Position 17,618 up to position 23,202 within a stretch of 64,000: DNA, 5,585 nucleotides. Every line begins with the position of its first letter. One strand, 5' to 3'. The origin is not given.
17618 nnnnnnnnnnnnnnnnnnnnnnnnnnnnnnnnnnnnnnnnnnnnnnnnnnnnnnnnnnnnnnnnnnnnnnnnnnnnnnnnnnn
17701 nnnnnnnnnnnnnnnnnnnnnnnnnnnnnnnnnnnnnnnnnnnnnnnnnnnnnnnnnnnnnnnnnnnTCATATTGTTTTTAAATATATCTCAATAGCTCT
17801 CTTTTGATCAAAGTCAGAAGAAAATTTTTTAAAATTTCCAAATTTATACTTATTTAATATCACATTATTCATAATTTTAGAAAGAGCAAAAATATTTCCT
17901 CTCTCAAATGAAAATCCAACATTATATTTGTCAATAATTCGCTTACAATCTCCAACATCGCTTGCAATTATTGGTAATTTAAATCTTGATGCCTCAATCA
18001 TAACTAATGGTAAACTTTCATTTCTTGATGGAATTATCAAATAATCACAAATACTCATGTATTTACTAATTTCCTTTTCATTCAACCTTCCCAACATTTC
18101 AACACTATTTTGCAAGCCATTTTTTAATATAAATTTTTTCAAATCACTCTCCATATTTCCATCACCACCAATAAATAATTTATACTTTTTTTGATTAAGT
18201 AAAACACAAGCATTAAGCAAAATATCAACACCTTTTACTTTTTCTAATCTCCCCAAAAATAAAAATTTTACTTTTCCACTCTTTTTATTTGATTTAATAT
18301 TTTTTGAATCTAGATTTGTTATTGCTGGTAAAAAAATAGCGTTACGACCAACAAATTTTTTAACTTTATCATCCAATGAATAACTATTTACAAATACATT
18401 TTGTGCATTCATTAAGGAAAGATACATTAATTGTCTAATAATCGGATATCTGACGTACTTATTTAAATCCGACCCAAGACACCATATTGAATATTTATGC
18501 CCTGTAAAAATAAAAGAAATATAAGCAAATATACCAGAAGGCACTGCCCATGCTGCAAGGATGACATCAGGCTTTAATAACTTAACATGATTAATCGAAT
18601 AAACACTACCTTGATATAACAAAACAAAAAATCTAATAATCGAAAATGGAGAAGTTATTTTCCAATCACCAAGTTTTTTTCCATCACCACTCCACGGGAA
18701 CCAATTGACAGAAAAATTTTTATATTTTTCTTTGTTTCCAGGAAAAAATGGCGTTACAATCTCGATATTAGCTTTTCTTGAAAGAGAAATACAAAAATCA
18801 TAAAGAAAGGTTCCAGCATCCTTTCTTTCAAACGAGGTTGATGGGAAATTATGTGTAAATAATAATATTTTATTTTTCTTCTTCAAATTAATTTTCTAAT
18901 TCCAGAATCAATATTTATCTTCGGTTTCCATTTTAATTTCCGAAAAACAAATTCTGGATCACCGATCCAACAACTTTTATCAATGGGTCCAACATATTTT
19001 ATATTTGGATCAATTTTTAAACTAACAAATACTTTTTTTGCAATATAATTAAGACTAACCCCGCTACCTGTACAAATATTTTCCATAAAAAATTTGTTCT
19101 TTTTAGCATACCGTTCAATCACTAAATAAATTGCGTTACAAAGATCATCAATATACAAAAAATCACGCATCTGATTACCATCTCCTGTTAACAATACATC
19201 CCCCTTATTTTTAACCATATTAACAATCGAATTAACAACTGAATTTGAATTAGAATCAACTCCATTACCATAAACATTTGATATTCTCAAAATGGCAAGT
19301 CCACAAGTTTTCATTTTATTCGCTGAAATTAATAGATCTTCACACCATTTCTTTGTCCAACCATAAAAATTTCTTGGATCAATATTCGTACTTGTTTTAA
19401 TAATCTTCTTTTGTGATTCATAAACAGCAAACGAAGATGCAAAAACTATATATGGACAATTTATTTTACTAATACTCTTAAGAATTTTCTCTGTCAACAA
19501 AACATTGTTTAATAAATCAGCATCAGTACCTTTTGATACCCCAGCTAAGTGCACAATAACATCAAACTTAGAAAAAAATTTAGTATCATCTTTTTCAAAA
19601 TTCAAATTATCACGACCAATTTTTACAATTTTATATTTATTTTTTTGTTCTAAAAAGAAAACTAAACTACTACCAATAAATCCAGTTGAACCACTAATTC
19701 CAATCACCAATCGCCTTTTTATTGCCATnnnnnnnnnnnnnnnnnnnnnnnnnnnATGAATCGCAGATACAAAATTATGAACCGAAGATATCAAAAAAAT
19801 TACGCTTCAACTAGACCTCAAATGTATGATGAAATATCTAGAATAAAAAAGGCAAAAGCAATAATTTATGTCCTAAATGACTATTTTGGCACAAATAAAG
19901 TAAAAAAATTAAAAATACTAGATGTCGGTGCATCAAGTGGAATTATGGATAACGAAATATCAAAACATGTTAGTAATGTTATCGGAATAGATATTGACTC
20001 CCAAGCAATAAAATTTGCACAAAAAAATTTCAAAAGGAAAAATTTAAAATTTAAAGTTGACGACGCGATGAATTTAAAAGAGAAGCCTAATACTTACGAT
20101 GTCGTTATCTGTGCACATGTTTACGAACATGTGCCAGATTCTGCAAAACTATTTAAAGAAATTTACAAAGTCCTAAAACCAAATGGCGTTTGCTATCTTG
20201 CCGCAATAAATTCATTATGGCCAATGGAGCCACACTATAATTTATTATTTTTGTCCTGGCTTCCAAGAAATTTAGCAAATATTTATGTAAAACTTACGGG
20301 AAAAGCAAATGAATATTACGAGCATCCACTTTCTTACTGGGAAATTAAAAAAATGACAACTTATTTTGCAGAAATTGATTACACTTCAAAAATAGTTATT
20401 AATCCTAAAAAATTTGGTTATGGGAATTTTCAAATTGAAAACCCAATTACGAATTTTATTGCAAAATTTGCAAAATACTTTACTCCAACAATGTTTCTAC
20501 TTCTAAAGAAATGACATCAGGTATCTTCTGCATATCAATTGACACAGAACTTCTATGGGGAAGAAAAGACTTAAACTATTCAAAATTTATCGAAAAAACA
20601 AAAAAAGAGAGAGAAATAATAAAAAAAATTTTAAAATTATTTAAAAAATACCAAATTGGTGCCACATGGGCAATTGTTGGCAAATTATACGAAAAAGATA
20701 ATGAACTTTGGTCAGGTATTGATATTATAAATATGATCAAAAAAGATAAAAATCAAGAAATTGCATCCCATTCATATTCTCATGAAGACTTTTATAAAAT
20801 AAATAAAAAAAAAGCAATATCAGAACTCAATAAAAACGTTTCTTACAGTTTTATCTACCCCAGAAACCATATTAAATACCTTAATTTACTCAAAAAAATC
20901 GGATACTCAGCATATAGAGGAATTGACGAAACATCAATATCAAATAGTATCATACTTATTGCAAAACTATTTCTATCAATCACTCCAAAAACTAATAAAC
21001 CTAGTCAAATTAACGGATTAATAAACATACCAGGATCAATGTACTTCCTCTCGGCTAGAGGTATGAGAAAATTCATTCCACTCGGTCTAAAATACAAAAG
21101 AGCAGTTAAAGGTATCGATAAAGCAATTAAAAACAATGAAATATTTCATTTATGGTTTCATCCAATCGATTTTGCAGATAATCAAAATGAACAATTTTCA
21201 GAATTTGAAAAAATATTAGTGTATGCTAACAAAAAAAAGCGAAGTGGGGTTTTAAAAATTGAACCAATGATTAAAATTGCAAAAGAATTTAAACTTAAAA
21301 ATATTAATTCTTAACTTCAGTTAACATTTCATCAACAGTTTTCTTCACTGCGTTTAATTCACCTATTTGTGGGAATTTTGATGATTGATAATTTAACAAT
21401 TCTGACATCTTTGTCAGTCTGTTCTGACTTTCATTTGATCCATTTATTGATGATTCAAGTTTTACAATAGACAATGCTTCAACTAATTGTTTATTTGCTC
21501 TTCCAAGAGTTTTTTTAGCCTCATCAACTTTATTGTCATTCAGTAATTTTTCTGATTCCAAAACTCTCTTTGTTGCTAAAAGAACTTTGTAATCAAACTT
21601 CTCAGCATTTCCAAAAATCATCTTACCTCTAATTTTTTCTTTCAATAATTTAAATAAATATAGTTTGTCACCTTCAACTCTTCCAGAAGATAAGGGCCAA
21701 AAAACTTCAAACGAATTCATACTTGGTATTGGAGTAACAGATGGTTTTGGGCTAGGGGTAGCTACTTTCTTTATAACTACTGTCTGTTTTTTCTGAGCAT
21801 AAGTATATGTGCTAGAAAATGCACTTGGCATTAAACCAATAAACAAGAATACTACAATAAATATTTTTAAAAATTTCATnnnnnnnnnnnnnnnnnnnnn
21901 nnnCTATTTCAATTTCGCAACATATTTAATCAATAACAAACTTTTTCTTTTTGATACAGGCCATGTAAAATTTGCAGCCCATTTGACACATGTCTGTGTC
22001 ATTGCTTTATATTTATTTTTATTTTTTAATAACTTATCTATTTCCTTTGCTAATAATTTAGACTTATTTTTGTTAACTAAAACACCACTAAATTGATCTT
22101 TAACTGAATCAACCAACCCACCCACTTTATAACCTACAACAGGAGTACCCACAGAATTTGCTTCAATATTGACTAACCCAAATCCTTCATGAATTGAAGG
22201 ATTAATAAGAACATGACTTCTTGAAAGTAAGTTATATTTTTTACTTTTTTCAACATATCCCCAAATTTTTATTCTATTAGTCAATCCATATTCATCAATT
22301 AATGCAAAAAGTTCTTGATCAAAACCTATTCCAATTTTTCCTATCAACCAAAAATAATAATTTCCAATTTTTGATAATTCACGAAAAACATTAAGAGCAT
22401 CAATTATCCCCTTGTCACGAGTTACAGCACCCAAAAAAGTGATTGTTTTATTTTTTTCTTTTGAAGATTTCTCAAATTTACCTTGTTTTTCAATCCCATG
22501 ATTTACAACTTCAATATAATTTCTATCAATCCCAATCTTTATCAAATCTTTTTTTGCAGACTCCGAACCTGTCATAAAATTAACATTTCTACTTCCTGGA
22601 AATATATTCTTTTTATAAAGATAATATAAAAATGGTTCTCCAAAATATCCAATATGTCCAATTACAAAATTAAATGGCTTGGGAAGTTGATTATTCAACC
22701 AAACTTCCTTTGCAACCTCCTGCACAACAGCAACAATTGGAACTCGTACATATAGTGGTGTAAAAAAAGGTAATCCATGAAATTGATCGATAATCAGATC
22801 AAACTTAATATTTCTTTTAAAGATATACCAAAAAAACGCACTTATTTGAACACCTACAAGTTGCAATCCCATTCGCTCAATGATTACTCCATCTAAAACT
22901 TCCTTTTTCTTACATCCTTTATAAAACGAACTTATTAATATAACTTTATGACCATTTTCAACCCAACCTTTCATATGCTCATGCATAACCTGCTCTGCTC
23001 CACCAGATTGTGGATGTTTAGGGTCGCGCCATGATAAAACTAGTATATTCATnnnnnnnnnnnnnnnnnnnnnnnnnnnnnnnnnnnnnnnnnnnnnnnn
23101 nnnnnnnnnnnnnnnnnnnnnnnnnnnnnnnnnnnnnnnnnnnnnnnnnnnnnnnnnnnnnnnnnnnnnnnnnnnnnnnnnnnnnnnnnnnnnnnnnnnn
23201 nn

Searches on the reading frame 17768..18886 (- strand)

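Call 78: search_protein_families(library=pfam, proteins=[window:17768-18886:-], max_evalue=0.1)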
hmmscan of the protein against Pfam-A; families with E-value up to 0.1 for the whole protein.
window:17768-18886:- (372 aa): 3 families
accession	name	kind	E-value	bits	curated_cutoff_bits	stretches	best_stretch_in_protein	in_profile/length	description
PF00534.26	Glycos_transf_1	-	4.3e-34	118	26.4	1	198-346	8-159/172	Glycosyl transferases group 1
PF13692.12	Glyco_trans_1_4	-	1.6e-24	87.3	27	1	207-342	3-139/142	Glycosyl transferases group 1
PF20706.3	GT4-conflict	-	5.4e-07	29.4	26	1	193-310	185-312/385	Family 4 Glycosyltransferase in conflict systems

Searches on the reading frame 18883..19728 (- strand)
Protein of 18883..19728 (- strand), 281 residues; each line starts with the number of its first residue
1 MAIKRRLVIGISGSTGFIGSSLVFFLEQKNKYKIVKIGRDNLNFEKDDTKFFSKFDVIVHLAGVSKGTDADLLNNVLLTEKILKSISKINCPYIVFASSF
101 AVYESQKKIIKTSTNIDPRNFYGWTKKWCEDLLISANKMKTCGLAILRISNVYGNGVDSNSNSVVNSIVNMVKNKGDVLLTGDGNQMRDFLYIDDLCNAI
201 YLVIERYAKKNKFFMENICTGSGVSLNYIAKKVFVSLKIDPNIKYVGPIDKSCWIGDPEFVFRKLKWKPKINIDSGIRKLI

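Call 78: search_protein_families(library=pfam, proteins=[window:18883-19728:-], max_evalue=0.1)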
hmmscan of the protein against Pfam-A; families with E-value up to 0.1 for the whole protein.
window:18883-19728:- (281 aa): 7 families
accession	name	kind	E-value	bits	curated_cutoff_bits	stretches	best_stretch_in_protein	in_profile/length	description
PF01370.27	Epimerase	-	1.3e-33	116.8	20.9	1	11-211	3-232/240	NAD dependent epimerase/dehydratase family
PF16363.11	GDP_Man_Dehyd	-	1.2e-22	81.3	27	1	55-279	76-331/332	GDP-mannose 4,6 dehydratase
PF01073.25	3Beta_HSD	-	1e-12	48.1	22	1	54-205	66-230/280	3-beta hydroxysteroid dehydrogenase/isomerase family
PF04321.23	RmlD_sub_bind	-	5.8e-10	39.1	27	1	11-250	5-242/287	RmlD substrate binding domain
PF02719.21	Polysacc_synt_2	-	7.8e-09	35.6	20.2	1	101-236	115-246/293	Polysaccharide biosynthesis protein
PF07993.18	NAD_binding_4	-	4.4e-07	29.7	20.1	1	38-200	71-258/258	Male sterility protein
PF04182.18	B-block_TFIIIC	-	0.074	13.6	22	0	112-139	26-53/73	B-block binding subunit of TFIIIC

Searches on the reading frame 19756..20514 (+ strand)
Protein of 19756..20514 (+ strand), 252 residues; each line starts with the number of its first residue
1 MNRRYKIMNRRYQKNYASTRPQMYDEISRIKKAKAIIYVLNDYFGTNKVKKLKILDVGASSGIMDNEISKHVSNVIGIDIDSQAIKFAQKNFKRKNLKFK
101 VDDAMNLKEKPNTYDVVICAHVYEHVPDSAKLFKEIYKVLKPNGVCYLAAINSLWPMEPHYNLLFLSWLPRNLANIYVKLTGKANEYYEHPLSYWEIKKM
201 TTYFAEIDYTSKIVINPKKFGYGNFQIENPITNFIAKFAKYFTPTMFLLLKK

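Call 78: search_protein_families(library=pfam, proteins=[window:19756-20514:+], max_evalue=0.1)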
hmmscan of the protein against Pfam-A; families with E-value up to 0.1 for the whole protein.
window:19756-20514:+ (252 aa): 19 families
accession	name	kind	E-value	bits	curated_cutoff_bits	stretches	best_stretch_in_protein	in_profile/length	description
PF08241.18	Methyltransf_11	-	3.5e-22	79.3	21.2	1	55-147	1-94/95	Methyltransferase domain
PF13847.12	Methyltransf_31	-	3.5e-20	72.6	27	1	50-165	3-114/145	Methyltransferase domain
PF13489.12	Methyltransf_23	-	4.2e-20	72.5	27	1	44-169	16-133/164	Methyltransferase domain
PF13649.12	Methyltransf_25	-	1.1e-19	71.4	27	1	54-144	1-97/97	Methyltransferase domain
PF08242.18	Methyltransf_12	-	8.3e-16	59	30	1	55-146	1-98/98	Methyltransferase domain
PF01209.24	Ubie_methyltran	-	4.6e-11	43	20.1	1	48-170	45-175/233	ubiE/COQ5 methyltransferase family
PF06325.19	PrmA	-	1.4e-09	38.4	22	1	50-149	161-259/296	Ribosomal protein L11 methyltransferase (PrmA)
PF05219.18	DREV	-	4.1e-09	36.4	26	1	47-151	91-189/265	DREV methyltransferase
PF01564.23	Spermine_synth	-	8.6e-07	29.1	22.9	1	49-155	17-136/186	Spermine/spermidine synthase domain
PF05175.20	MTS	-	2e-06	28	23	1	50-148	31-138/170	Methyltransferase small domain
PF02353.26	CMAS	-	8.4e-06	25.7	27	1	53-159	65-175/273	Mycolic acid cyclopropane synthetase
PF11968.14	Bmt2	-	3.3e-05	24.3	20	1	31-143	31-139/221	25S rRNA (adenine(2142)-N(1))-methyltransferase, Bmt2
PF00398.26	RrnaAD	-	0.00046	19.8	24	1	50-173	30-111/263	Ribosomal RNA adenine dimethylase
PF05401.17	NodS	-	0.00081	19.7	24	1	53-136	46-129/201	Nodulation protein S (NodS)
PF03602.21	Cons_hypoth95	-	0.0021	18.2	24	1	47-148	38-150/182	Conserved hypothetical protein 95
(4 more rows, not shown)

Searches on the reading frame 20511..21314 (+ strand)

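Call 78: search_protein_families(library=pfam, proteins=[window:20511-21314:+], max_evalue=0.1)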
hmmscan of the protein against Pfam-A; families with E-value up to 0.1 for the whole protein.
window:20511-21314:+ (267 aa): 2 families
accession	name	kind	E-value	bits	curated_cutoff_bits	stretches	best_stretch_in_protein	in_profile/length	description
PF01522.26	Polysacc_deac_1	-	4.9e-09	36.7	23.1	1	35-110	19-87/124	Polysaccharide deacetylase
PF10096.14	DUF2334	-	0.00067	19.7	26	1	33-97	14-82/203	Uncharacterized protein conserved in bacteria (DUF2334)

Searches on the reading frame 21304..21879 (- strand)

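Call 78: search_protein_families(library=pfam, proteins=[window:21304-21879:-], max_evalue=0.1)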
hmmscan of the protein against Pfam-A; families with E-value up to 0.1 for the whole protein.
window:21304-21879:- (191 aa): 1 family
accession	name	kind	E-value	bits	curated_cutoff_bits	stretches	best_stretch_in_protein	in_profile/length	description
PF18915.5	DUF5667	-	3.6e-08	34.1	27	1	70-160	5-94/99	Domain of unknown function (DUF5667)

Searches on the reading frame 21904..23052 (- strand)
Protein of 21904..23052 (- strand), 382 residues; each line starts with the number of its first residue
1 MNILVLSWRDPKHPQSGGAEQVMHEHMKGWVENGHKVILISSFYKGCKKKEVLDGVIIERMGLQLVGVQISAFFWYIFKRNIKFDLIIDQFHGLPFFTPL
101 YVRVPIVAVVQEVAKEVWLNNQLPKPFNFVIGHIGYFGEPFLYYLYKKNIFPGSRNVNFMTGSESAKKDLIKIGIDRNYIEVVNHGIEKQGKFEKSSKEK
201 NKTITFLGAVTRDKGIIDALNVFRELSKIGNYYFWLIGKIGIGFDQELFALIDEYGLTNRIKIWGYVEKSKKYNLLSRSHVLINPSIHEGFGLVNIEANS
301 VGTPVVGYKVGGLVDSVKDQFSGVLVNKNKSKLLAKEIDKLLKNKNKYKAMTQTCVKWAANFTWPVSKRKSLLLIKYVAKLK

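Call 53: search_protein_families(library=pfam, proteins=[window:21904-23052:-], max_evalue=0.001)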
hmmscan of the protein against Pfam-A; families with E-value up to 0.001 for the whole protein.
window:21904-23052:- (382 aa): 4 families
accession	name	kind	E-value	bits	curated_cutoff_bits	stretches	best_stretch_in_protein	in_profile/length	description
PF00534.26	Glycos_transf_1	-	2.5e-33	115.5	26.4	1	193-353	7-167/172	Glycosyl transferases group 1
PF13692.12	Glyco_trans_1_4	-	3.2e-22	79.7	27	1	202-344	2-142/142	Glycosyl transferases group 1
PF20706.3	GT4-conflict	-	6.9e-10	38.9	26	1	199-352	195-365/385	Family 4 Glycosyltransferase in conflict systems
PF13439.12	Glyco_transf_4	-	3e-08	34.3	28.5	1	17-188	2-167/170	Glycosyltransferase Family 4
